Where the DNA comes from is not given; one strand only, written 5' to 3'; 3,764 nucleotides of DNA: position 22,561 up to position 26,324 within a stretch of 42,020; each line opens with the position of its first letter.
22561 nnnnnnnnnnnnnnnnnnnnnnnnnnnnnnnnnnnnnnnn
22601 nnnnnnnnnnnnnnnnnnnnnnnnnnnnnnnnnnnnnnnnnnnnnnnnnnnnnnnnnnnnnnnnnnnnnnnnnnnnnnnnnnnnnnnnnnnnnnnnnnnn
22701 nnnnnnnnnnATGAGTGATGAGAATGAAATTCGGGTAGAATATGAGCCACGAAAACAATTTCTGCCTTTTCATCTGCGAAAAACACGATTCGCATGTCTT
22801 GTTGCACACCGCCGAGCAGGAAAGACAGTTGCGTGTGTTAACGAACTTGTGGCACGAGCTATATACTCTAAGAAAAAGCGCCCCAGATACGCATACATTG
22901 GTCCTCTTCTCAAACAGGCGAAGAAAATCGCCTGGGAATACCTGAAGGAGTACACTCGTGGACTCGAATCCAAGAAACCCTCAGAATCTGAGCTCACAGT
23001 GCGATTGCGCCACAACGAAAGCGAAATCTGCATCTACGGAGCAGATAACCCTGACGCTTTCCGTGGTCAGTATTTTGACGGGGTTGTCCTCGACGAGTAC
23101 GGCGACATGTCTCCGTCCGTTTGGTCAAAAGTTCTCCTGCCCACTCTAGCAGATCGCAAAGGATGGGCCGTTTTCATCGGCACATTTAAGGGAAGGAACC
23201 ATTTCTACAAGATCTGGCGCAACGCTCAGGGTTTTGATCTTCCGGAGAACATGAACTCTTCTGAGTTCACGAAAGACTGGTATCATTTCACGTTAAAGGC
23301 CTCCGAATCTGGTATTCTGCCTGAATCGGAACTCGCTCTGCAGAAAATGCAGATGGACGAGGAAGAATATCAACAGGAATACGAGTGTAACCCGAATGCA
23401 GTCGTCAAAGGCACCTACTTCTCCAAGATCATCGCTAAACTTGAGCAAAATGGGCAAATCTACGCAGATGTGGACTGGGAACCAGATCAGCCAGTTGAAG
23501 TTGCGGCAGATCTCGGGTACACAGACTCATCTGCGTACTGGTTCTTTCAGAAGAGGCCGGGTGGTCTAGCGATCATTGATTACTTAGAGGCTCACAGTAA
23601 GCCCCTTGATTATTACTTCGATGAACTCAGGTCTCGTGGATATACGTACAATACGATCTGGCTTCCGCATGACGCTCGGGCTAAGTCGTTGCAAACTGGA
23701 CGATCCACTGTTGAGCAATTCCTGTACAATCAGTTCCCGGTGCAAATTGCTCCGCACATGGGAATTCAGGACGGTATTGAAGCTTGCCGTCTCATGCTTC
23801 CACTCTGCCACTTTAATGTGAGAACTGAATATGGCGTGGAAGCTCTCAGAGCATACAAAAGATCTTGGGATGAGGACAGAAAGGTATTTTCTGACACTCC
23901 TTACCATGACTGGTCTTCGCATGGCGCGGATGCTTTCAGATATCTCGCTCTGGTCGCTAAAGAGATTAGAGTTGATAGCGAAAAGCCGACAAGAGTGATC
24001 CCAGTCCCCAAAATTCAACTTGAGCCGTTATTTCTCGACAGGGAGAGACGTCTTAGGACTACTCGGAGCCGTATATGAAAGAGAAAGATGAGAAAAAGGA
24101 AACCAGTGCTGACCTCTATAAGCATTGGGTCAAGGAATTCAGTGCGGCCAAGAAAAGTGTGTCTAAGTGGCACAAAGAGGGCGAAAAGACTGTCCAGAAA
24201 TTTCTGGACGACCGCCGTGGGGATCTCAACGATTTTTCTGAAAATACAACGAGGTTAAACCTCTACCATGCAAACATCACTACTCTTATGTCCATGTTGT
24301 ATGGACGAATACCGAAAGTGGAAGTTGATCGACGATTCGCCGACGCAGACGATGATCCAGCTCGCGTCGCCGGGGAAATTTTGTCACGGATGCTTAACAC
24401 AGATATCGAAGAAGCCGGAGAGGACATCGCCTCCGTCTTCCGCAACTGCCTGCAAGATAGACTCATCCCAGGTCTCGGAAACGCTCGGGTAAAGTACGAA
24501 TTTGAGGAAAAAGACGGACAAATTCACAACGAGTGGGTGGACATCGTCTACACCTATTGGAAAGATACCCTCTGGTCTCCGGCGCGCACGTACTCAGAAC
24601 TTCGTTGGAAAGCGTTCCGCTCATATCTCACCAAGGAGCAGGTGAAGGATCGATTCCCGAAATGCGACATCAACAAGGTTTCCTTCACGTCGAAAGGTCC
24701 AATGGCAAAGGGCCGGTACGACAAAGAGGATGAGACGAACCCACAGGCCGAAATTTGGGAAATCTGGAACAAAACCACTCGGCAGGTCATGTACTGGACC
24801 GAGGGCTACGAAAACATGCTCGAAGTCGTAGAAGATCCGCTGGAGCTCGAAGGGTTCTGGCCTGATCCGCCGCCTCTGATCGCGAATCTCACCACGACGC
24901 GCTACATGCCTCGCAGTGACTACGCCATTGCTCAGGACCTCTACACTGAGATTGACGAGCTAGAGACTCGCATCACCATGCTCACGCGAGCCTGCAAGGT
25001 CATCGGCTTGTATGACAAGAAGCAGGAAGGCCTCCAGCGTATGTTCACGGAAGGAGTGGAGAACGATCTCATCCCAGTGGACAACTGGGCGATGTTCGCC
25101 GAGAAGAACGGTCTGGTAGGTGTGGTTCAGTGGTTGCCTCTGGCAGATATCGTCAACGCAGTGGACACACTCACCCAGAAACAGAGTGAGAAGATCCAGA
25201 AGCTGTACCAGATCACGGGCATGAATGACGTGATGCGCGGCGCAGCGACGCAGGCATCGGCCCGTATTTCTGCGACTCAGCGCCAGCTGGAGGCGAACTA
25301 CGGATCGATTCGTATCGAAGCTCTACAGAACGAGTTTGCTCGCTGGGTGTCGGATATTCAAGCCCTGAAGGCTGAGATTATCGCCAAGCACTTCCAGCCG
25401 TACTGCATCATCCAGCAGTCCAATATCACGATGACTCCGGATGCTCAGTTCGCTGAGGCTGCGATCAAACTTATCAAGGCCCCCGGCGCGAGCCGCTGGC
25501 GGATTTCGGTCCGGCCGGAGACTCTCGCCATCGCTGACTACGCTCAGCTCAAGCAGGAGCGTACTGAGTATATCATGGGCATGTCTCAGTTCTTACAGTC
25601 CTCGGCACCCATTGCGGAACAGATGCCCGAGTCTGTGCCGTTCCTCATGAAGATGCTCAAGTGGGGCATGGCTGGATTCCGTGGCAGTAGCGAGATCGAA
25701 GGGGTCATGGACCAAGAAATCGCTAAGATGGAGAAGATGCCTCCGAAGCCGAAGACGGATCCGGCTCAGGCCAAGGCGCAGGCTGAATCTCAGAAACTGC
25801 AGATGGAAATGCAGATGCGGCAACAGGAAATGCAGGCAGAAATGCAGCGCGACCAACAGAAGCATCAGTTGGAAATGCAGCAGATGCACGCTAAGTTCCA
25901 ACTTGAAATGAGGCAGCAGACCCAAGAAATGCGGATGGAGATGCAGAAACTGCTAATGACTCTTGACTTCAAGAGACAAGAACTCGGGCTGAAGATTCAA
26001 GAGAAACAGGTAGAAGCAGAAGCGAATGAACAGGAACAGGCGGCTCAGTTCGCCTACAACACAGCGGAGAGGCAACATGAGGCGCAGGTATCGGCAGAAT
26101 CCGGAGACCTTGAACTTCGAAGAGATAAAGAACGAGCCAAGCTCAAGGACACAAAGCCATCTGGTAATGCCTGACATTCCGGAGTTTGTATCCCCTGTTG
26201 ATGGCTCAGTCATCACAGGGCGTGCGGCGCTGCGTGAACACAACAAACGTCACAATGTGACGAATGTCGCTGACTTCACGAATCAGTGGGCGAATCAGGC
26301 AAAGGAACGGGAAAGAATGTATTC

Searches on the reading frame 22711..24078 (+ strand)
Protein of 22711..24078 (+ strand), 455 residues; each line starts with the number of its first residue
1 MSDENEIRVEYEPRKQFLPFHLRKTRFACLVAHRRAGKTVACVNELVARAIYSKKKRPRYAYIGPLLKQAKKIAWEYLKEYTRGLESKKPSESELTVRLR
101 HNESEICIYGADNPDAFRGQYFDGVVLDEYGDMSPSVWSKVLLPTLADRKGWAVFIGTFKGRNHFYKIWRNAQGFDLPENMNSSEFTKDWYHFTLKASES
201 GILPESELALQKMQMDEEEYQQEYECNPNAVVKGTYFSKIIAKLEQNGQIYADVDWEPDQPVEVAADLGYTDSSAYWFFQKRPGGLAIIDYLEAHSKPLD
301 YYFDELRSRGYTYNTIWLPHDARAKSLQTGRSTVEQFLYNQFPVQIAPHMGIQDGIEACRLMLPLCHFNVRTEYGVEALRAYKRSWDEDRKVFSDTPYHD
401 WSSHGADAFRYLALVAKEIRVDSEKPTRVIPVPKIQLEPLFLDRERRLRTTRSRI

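Call 8: search_protein_families(library=pfam, proteins=[window:22711-24078:+], max_evalue=0.01)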
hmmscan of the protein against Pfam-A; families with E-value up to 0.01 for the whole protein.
window:22711-24078:+ (455 aa): 1 family
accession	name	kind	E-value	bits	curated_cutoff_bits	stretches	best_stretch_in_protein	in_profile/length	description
PF03237.21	Terminase_6N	-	1.5e-09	38.3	22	1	33-238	5-209/215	Terminase large subunit, T4likevirus-type, N-terminal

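Call 75: search_dna_similar(query=window:22711-24078:+, collection=phages, mode=protein, max_rows=40, rows=spread)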
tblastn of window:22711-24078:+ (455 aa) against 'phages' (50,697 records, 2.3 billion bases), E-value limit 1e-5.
Records with a match: 629; places in all: 630; records where one place covers at least 80% of the query: 138.
Best place of each record, by identity: <60% 629.
By first word of the organism name: Vibrio 134; Pseudomonas 72; Mycobacterium 68; Gordonia 46; Microbacterium 44; Ralstonia 35; Pelagibacter 26; Caudoviricetes 21; Klebsiella 20; Rhizobium 13; and 49 more.
By host as written in the record: - 115; Mycobacterium smegmatis mc2 155 42; Microbacterium foliorum NRRL B-24224 28; Gordonia rubripertincta NRRL B-16540 26; Pseudomonas aeruginosa 25; Microbacterium foliorum NRRL B-24224 SEA 16; Vibrio breoganii 15; Candidatus Pelagibacter ubique HTCC1062 14; and 169 more.
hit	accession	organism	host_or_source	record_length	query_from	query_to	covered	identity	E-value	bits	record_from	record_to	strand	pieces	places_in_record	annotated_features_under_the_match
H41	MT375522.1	Methylophilales phage Venkman EXVC282S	Methylophilales bacterium H5P1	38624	6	418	91%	41.1%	2e-87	297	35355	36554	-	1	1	terminase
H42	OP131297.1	Pelagibacter phage Skadi-3 EXVC103P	Candidatus Pelagibacter ubique HTCC1062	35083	6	429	93%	36.4%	2e-79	274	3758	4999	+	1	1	terminase large subunit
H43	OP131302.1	Pelagibacter phage Skadi-1 EXVC101P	Candidatus Pelagibacter ubique HTCC1062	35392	50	429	84%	35.9%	9e-68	240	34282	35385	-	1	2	similar to terminase large subunit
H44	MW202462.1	Caudoviricetes sp.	Manatee Spring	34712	18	418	88%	28.0%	4e-28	124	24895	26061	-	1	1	phage terminase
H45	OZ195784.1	Vibrio phage K293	Seawater and oysters mix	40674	25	413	85%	28.5%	4e-28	124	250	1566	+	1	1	hypothetical protein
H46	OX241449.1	Vibrio phage 416E50-1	Seawater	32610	24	422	88%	26.1%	1e-27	122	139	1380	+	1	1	terminase large subunit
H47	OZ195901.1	Vibrio phage D450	Seawater and oysters mix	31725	24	423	88%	25.8%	9e-28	122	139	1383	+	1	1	terminase large subunit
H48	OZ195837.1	Vibrio phage D309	Seawater and oysters mix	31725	24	423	88%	25.8%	9e-28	122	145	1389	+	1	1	terminase large subunit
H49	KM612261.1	Vibrio phage H1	Vibrio cholerae 2095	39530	28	413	85%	26.3%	6e-23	108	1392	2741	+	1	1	terminase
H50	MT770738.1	Rhizobium phage B1VFA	Rhizobium leguminosarum VF39SM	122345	26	413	85%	25.8%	8e-21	101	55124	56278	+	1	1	putative terminase large subunit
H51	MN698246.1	Pelagibacter phage HTVC112P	Candidatus Pelagibacter sp. HTCC7211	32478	26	369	76%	24.6%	2e-20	100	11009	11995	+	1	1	terminase large subunit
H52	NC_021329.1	Halorubrum tailed virus 4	Halorubrum sp. s5a-3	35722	25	310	63%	27.2%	7e-6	55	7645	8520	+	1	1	21: terminase large subunit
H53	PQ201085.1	Gordonia phage Lila22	Gordonia rubripertincta NRRL B-16540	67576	9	324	69%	23.2%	1e-14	83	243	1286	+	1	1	2: terminase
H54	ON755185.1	Gordonia phage Genamy16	Gordonia rubripertincta NRRL B-16540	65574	9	324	69%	22.9%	1e-14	83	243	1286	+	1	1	2: terminase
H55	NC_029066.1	Pseudomonas phage PS-1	Pseudomonas sp. 1-1-1b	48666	232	431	44%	35.1%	1e-29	128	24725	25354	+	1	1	terminase | portal protein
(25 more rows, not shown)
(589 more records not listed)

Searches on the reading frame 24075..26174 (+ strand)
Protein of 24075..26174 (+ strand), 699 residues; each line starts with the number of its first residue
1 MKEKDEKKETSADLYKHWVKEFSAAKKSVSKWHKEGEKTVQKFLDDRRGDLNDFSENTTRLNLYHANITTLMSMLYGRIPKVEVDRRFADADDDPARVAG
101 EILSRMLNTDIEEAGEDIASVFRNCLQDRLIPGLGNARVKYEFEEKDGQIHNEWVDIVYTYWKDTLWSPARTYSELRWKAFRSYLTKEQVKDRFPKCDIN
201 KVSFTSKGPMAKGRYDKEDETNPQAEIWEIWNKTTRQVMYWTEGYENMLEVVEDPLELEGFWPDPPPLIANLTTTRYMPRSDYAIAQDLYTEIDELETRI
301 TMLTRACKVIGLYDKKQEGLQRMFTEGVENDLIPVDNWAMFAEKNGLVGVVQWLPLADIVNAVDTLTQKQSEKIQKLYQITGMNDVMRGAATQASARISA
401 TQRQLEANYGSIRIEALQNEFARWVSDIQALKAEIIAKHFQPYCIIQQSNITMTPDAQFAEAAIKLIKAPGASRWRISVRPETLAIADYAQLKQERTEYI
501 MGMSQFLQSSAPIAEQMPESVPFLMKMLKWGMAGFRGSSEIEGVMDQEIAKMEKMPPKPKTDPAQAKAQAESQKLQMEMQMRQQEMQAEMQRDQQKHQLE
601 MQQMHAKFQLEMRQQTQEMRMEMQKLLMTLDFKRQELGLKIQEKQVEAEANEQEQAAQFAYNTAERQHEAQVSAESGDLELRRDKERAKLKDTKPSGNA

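Call 8: search_protein_families(library=pfam, proteins=[window:24075-26174:+], max_evalue=0.01)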
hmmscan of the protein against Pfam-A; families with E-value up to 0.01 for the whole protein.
window:24075-26174:+ (699 aa): 1 family
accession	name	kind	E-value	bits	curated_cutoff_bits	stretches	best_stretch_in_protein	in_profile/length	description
PF16510.12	P22_portal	-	0.0014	17.6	26.1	1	94-257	76-235/594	Phage P22-like portal protein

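Call 9: search_dna_similar(query=window:24075-26174:+, collection=phages, mode=protein, max_rows=25)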
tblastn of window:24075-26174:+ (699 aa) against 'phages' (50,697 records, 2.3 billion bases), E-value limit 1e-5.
Records with a match: 51; places in all: 51; records where one place covers at least 80% of the query: 1.
Best place of each record, by identity: <60% 51.
By first word of the organism name: Brucella 41; Myxococcus 3; Bacteriophage 2; Stenotrophomonas 1; Rhizobium 1; Ruegeria 1; Bradyrhizobium 1; Microcystis 1.
By host as written in the record: Brucella abortus S19 14; Brucella sp. 6; Brucella abortus 141 5; Brucella abortus 4; Myxococcus xanthus strain DK883 2; Brucella melitensis 16M 2; brucella abortus 141 2; Brucella abortus 544 2; and 13 more.
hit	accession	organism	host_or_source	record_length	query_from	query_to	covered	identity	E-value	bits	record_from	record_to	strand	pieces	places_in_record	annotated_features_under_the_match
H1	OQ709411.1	Myxococcus phage Mx9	Myxococcus xanthus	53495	16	575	80%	41.7%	2e-128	426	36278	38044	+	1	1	putative portal protein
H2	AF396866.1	Myxococcus phage Mx8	Myxococcus xanthus strain DK883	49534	16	549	76%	43.6%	1e-130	432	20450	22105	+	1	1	virion structural protein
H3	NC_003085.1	Myxococcus phage Mx8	Myxococcus xanthus strain DK883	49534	16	549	76%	43.6%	1e-130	432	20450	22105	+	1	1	portal protein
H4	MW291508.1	Stenotrophomonas phage BUCT555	Stenotrophomonas maltophilia 1207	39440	18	574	80%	32.2%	3e-82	291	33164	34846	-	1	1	hypothetical protein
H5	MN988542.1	Rhizobium phage RHph_I3_18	Rhizobium phaseoli I3_18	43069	16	459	64%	29.8%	4e-41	168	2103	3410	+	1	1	hypothetical protein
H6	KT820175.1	Ruegeria phage 45A6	Ruegeria mobilis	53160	15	573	80%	22.8%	4e-39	162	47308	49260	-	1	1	hypothetical protein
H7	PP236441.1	Brucella phage NMY-2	Brucella abortus 45/20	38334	48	523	68%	26.3%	2e-34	147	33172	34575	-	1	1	putative portal protein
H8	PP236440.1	Brucella phage NMY-1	Brucella melitensis Isfahan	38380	48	523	68%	26.3%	2e-34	147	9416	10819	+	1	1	putative portal protein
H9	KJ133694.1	Brucella phage 141_19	Brucella abortus S19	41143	48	523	68%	26.3%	3e-34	147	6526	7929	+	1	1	putative portal protein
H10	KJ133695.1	Brucella phage 141_141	Brucella abortus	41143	48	523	68%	26.3%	3e-34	147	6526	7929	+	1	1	terminator | putative portal protein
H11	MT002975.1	Brucella phage EF4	Brucella abortus S19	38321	48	523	68%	26.3%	3e-34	147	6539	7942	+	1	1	putative portal protein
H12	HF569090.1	Brucella phage R/C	Brucella sp.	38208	48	523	68%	26.3%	3e-34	146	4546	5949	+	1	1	R/C_ORF07: putative portal protein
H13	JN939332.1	Brucella phage Pr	Brucella melitensis 16M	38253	48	523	68%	26.3%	3e-34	146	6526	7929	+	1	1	putative portal protein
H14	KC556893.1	Brucella phage Bk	Brucella melitensis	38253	48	523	68%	26.3%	3e-34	146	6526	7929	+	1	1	putative portal protein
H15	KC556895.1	Brucella phage R/C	Brucella canis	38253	48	523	68%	26.3%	3e-34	146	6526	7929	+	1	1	putative portal protein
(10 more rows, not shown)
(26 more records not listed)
